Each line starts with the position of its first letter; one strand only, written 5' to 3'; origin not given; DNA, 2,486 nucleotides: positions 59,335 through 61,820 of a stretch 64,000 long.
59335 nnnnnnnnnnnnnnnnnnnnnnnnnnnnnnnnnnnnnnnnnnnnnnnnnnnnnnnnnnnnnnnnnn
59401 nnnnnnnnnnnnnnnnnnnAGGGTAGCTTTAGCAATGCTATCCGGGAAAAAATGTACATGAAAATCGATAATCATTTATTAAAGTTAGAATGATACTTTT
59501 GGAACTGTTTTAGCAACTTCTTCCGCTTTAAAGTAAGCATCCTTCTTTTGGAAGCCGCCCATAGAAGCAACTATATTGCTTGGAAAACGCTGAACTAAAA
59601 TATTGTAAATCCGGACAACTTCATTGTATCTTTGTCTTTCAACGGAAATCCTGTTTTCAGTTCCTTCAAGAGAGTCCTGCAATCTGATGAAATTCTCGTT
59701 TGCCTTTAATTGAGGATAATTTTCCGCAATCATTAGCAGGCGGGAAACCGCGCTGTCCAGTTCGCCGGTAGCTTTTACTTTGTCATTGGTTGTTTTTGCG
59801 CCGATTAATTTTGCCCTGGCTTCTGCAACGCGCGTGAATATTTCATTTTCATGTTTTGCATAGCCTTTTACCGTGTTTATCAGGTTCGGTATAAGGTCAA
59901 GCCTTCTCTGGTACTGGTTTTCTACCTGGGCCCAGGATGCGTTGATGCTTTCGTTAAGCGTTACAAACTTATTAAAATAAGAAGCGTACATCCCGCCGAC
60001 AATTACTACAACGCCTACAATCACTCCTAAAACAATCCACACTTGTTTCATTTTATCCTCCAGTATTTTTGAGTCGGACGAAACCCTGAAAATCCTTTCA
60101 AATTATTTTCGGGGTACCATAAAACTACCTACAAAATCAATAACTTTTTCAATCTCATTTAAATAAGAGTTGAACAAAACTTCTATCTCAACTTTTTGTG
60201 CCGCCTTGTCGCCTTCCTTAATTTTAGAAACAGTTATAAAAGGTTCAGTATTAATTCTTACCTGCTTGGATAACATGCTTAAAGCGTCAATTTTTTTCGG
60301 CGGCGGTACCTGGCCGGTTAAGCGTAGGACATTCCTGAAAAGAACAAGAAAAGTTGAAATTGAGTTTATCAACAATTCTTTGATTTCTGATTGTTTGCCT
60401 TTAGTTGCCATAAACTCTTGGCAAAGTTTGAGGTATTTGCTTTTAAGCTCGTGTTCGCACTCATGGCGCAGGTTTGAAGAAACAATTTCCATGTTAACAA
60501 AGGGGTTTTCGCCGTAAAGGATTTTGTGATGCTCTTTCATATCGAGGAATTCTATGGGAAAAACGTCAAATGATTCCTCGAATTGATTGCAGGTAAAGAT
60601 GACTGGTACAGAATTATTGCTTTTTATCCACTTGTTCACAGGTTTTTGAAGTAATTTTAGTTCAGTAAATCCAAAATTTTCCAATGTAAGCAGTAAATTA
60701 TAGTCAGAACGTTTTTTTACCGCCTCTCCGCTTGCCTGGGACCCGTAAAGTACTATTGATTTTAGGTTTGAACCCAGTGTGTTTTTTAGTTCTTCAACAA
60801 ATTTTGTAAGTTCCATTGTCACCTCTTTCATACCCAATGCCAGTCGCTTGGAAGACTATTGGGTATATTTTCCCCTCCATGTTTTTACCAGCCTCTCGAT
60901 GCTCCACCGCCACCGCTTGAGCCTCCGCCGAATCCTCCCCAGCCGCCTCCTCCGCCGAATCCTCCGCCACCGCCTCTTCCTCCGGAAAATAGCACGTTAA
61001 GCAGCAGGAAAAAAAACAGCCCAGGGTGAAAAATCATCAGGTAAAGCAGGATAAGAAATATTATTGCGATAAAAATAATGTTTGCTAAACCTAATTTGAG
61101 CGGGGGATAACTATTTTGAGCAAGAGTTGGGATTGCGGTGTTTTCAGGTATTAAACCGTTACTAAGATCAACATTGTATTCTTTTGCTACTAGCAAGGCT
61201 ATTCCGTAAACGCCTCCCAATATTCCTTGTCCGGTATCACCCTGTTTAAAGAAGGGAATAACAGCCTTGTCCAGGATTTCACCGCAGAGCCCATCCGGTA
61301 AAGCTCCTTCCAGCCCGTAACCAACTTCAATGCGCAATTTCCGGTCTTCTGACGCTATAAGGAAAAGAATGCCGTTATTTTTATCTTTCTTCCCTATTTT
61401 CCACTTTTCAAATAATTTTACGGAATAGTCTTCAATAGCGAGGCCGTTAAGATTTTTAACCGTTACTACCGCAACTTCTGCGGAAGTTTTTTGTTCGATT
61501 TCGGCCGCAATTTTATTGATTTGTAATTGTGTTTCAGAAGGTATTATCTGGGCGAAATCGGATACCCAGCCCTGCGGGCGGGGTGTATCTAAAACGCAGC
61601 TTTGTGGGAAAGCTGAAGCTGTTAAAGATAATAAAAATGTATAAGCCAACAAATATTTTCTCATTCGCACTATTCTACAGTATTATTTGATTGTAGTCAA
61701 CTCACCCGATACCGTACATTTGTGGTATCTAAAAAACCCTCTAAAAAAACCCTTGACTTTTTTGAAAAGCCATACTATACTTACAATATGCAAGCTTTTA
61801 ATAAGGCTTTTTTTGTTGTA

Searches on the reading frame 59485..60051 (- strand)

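Call 12: search_protein_families(library=pfam, proteins=[window:59485-60051:-])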
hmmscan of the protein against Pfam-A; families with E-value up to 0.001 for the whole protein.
window:59485-60051:- (188 aa): 2 families
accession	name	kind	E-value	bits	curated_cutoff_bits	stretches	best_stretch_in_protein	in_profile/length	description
PF04011.17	LemA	-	1.3e-60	204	26.2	1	39-188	1-149/149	LemA family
PF25474.1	TPR_TmcB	-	0.00035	20.9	27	1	26-90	56-120/125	TmcB, TPR repeats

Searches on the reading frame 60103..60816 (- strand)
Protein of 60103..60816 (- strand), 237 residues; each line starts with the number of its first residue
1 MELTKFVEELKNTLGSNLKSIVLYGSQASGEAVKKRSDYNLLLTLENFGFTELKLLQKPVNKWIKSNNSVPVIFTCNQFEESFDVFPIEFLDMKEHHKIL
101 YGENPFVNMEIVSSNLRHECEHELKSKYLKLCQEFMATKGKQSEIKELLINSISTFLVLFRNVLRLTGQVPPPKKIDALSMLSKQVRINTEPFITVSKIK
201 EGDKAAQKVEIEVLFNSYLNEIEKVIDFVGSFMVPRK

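Call 12: search_protein_families(library=pfam, proteins=[window:60103-60816:-])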
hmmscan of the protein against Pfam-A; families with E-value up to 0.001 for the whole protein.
window:60103-60816:- (237 aa): 1 family
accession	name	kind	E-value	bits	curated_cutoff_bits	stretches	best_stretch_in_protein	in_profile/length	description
PF01909.29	NTP_transf_2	-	0.00017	22.3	21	1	5-79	3-77/93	Nucleotidyltransferase domain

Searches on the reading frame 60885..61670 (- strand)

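Call 12: search_protein_families(library=pfam, proteins=[window:60885-61670:-])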
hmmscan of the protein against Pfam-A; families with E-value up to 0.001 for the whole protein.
window:60885-61670:- (261 aa): 1 family
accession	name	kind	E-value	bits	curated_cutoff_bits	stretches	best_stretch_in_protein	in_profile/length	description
PF04536.20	TPM_phosphatase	-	8.9e-42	142.5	22.1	1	36-157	1-122/125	TPM domain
